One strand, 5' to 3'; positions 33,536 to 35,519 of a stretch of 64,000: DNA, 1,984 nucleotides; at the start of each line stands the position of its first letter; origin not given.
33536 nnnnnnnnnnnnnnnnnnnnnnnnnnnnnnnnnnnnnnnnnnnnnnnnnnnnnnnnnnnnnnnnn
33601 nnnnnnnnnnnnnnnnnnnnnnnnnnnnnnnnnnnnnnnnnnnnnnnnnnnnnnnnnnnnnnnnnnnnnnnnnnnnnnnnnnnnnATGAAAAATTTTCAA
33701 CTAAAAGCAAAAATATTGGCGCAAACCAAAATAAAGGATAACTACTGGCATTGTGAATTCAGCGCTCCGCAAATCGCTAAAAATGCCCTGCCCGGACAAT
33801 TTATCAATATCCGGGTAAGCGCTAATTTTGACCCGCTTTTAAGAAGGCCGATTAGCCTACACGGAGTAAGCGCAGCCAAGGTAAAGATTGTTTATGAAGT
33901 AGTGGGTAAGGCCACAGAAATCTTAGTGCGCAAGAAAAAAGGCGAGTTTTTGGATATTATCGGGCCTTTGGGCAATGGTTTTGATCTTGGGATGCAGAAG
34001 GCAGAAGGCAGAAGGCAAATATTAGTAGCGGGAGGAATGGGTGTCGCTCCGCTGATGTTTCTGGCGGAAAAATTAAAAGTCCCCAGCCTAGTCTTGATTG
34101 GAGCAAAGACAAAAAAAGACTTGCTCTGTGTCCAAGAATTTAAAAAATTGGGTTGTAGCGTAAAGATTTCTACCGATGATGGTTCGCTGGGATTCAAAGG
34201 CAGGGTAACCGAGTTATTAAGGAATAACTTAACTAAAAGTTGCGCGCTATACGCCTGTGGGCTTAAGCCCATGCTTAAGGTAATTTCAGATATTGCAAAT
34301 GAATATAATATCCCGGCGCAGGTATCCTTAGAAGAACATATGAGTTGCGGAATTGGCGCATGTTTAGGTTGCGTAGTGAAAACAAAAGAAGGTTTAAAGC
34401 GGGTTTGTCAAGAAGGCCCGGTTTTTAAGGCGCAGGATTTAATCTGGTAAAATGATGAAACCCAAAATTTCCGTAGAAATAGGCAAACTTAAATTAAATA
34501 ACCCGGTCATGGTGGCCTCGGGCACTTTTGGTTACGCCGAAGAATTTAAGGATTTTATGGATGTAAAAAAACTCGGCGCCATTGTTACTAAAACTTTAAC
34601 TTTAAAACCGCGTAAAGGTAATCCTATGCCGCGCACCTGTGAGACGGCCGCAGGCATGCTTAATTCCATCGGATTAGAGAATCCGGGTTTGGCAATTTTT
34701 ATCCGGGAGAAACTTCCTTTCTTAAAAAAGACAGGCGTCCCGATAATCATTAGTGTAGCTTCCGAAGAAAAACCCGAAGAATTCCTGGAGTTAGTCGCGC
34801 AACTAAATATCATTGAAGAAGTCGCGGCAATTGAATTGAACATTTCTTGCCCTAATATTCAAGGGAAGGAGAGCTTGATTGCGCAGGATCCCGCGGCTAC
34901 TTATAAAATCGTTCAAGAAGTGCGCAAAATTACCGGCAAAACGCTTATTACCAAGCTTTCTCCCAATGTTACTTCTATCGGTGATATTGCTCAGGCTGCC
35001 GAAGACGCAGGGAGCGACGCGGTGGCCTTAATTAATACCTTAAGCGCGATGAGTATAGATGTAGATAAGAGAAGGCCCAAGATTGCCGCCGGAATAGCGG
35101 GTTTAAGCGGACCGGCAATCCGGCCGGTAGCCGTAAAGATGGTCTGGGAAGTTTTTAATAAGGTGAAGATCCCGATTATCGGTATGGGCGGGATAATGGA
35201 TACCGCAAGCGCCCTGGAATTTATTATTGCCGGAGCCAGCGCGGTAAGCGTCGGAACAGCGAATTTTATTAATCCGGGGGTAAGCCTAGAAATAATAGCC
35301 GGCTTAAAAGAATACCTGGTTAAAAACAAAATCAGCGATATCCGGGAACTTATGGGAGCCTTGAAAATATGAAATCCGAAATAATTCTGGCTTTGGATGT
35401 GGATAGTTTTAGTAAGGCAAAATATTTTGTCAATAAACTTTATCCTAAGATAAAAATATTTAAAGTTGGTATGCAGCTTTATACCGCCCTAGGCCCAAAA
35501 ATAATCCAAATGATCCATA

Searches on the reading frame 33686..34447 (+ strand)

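Call 26: search_protein_families(library=ncbifam, proteins=[window:33686-34447:+], max_evalue=0.00001)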
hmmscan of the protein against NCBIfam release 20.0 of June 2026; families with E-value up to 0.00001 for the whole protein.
window:33686-34447:+ (254 aa): 15 families
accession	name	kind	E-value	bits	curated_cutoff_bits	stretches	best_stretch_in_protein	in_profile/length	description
NF000799.0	PRK00054.1-4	equivalog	4.2e-59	199.7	314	1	9-253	8-257/258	dihydroorotate dehydrogenase electron transfer subunit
NF000798.0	PRK00054.1-3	equivalog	8.1e-59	199.2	219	1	6-253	6-243/244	dihydroorotate dehydrogenase electron transfer subunit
NF000797.0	PRK00054.1-2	equivalog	1.2e-48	165.7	270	1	9-252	18-265/267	dihydroorotate dehydrogenase electron transfer subunit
NF000796.0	PRK00054.1-1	equivalog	7.3e-45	153.2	224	1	33-253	28-236/254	dihydroorotate dehydrogenase electron transfer subunit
NF004862.0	PRK06222.1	subfamily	5.3e-44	150.8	220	1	8-252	2-248/281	sulfide/dihydroorotate dehydrogenase-like FAD/NAD-binding protein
NF009414.0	PRK12778.1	equivalog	1.5e-41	142.5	1103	1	9-251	3-247/752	bifunctional dihydroorotate dehydrogenase B NAD binding subunit/NADPH-dependent glutamate synthase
NF006220.0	PRK08345.1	subfamily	9.4e-25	87.4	395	1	9-253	14-288/294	cytochrome-c3 hydrogenase subunit gamma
NF009413.0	PRK12775.1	equivalog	1.8e-22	79.1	1895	1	9-249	3-245/1006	putative trifunctional 2-polyprenylphenol hydroxylase/glutamate synthase subunit beta/ferritin domain-containing protein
NF040830.1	sulfhyd_ShyC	equivalog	4.2e-21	75.4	600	1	24-251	27-280/288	NAD(P)-dependent hydrogenase/sulfhydrogenase 2 subunit gamma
NF040835.1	sulfhyd_HydG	equivalog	1.7e-20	73.5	650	1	17-253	31-285/292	NADPH-dependent hydrogenase/sulfhydrogenase 1 subunit gamma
NF009415.0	PRK12779.1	equivalog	2.4e-18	65.5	1519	1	5-249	648-915/944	putative bifunctional glutamate synthase subunit beta/2-polyprenylphenol hydroxylase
TIGR02911.1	sulfite_red_B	equivalog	3e-17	62.6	288.6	1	30-248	27-252/261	anaerobic sulfite reductase subunit AsrB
NF004470.0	PRK05802.1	equivalog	2.5e-15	56.3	313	1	6-243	66-316/330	sulfide/dihydroorotate dehydrogenase-like FAD/NAD-binding protein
NF040810.1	BenC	equivalog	1.7e-10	40.6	430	1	5-212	104-323/333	benzoate 1,2-dioxygenase electron transfer component BenC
NF045803.1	MethMoxFADbindMmoC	equivalog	2.2e-10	39.9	500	1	10-217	111-338/343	aromatic/alkene monooxygenase hydroxylase FAD-binding subunit MmoC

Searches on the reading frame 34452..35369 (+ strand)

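Call 26: search_protein_families(library=ncbifam, proteins=[window:34452-35369:+], max_evalue=0.00001)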
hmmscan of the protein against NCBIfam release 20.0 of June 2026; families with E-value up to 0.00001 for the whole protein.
window:34452-35369:+ (306 aa): 16 families
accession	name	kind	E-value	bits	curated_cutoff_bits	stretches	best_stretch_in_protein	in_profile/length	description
NF005574.0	PRK07259.1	equivalog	2.2e-116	388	269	1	4-304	3-302/304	dihydroorotate dehydrogenase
TIGR01037.2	pyrD_sub1_fam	subfamily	8e-99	330.5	270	1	7-302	2-297/300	dihydroorotate dehydrogenase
NF041011.1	dihydoor_dh_Arch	equivalog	1.5e-64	217.9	330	1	8-303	1-286/289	dihydroorotate dehydrogenase PyrD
NF002702.0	PRK02506.1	equivalog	1.4e-44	152.5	301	1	5-305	3-310/313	dihydroorotate oxidase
NF006183.0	PRK08318.1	equivalog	5e-37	127.7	335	1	7-303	5-318/422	NAD-dependent dihydropyrimidine dehydrogenase subunit PreA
NF003645.0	PRK05286.1-2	equivalog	7.7e-28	97.4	366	1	3-303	43-353/359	quinone-dependent dihydroorotate dehydrogenase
NF003652.0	PRK05286.2-5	equivalog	1.3e-27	96.9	267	1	3-296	48-351/353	quinone-dependent dihydroorotate dehydrogenase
NF003650.0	PRK05286.2-3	equivalog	7.2e-24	84.4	477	1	8-303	75-387/393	quinone-dependent dihydroorotate dehydrogenase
NF003651.0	PRK05286.2-4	equivalog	4.2e-21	75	448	1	4-303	60-374/377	quinone-dependent dihydroorotate dehydrogenase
TIGR01036.1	pyrD_sub2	equivalog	9.5e-21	73.9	200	1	5-303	45-353/356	dihydroorotate dehydrogenase (quinone)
NF003649.0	PRK05286.2-2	equivalog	1.8e-19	69.9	505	1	3-303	47-348/351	quinone-dependent dihydroorotate dehydrogenase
NF005741.0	PRK07565.1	subfamily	1.6e-17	63.6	303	1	93-304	100-306/335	dihydroorotate dehydrogenase-like protein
NF003646.0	PRK05286.1-4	equivalog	5.5e-16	58.3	457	1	7-269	46-319/341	quinone-dependent dihydroorotate dehydrogenase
NF003648.0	PRK05286.2-1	equivalog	8.9e-16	57.7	433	1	4-303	49-354/360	quinone-dependent dihydroorotate dehydrogenase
NF003644.0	PRK05286.1-1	equivalog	1.6e-14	53.8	418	1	7-277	46-326/336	quinone-dependent dihydroorotate dehydrogenase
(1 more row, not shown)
